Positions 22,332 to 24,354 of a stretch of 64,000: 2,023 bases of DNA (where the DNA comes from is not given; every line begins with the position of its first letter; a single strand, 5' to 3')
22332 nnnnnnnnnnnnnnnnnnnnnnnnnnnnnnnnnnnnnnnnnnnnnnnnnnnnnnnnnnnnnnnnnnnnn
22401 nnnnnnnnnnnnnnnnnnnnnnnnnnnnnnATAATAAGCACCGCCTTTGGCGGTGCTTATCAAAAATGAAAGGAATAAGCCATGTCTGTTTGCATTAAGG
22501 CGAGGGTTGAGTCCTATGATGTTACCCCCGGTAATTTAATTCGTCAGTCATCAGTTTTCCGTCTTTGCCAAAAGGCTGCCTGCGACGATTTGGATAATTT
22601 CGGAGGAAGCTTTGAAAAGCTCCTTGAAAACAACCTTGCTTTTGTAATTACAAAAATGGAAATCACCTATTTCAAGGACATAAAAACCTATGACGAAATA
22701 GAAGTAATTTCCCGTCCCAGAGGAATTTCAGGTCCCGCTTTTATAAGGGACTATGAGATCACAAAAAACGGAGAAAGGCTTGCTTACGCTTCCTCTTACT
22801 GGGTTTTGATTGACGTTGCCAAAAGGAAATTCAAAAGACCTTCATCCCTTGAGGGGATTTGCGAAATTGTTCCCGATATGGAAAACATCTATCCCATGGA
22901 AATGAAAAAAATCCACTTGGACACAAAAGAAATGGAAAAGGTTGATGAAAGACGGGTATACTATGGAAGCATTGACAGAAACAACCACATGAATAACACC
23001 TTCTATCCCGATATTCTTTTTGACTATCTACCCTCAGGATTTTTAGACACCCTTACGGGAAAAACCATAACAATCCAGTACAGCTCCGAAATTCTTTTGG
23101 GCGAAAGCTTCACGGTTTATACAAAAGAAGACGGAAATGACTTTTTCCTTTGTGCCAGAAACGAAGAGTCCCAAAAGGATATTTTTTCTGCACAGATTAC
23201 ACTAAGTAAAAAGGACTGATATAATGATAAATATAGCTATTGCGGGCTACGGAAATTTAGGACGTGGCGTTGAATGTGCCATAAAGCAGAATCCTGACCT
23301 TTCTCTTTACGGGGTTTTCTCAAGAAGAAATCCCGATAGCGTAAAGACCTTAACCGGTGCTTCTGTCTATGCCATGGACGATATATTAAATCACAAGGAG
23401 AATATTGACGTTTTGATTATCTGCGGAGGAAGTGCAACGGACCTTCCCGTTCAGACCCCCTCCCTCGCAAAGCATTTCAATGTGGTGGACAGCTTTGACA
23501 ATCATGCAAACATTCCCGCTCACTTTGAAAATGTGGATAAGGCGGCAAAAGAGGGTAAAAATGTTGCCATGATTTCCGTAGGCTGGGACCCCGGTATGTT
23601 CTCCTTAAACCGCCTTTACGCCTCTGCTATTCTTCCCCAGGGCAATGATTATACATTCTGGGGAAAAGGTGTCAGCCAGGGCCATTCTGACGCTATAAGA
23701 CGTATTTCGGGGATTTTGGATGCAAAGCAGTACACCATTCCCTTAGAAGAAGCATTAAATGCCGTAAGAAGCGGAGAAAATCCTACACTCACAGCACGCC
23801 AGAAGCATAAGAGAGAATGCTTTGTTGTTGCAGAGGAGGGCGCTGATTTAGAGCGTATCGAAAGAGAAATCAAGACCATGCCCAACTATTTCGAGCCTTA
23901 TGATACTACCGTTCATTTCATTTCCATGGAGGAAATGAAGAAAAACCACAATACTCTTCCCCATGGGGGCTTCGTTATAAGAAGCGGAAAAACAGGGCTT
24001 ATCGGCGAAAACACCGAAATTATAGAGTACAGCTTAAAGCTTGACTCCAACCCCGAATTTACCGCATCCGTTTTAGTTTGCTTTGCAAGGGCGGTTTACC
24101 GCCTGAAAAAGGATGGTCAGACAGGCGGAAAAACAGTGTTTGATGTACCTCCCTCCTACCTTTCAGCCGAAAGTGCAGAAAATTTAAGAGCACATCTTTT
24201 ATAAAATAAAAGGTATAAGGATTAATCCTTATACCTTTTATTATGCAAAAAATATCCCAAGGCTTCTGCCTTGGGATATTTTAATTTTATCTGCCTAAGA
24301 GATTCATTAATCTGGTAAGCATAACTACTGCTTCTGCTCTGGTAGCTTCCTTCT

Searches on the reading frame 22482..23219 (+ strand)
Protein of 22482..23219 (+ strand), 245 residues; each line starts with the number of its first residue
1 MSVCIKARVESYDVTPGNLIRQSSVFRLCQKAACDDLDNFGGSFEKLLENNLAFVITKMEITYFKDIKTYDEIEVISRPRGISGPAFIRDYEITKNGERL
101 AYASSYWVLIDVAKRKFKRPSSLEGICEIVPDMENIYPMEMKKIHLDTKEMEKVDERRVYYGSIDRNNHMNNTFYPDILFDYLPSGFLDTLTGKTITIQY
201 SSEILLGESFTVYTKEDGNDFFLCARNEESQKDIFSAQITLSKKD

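Call 69: search_protein_families(library=pfam, proteins=[window:22482-23219:+], max_evalue=0.001)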
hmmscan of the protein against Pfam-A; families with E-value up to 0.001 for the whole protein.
window:22482-23219:+ (245 aa): 3 families
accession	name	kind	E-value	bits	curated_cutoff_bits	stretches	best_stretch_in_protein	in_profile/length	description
PF20791.3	Acyl-ACP_TE_C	-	2.4e-15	57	21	1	150-224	5-71/101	Acyl-ACP thioesterase C-terminal domain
PF01643.23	Acyl-ACP_TE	-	1.7e-13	50.9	23.7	1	8-119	9-122/131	Acyl-ACP thioesterase N-terminal domain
PF13279.12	4HBT_2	-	3.5e-07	31.1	25.5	0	46-118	38-112/122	Thioesterase-like superfamily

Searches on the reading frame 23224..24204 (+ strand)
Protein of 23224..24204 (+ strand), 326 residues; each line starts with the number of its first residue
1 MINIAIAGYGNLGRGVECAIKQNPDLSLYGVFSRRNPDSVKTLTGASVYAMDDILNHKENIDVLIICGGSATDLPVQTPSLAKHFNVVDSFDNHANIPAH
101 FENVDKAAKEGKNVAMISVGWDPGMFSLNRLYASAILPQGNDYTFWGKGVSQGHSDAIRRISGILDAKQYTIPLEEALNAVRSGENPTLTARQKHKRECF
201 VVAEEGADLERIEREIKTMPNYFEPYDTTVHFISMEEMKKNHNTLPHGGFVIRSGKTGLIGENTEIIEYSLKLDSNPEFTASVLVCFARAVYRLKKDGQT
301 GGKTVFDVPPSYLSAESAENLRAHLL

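Call 69: search_protein_families(library=pfam, proteins=[window:23224-24204:+], max_evalue=0.001)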
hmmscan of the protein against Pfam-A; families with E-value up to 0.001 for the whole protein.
window:23224-24204:+ (326 aa): 3 families
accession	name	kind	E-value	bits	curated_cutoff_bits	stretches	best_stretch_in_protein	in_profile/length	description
PF16654.10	DAPDH_C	-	3.1e-78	261.4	30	1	120-275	1-154/154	Diaminopimelic acid dehydrogenase C-terminal domain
PF01113.26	DapB_N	-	0.00046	20.7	25.6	0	2-65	1-72/124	Dihydrodipicolinate reductase, N-terminus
PF01408.29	GFO_IDH_MocA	-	0.00088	20.4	24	0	2-82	1-73/120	Oxidoreductase family, NAD-binding Rossmann fold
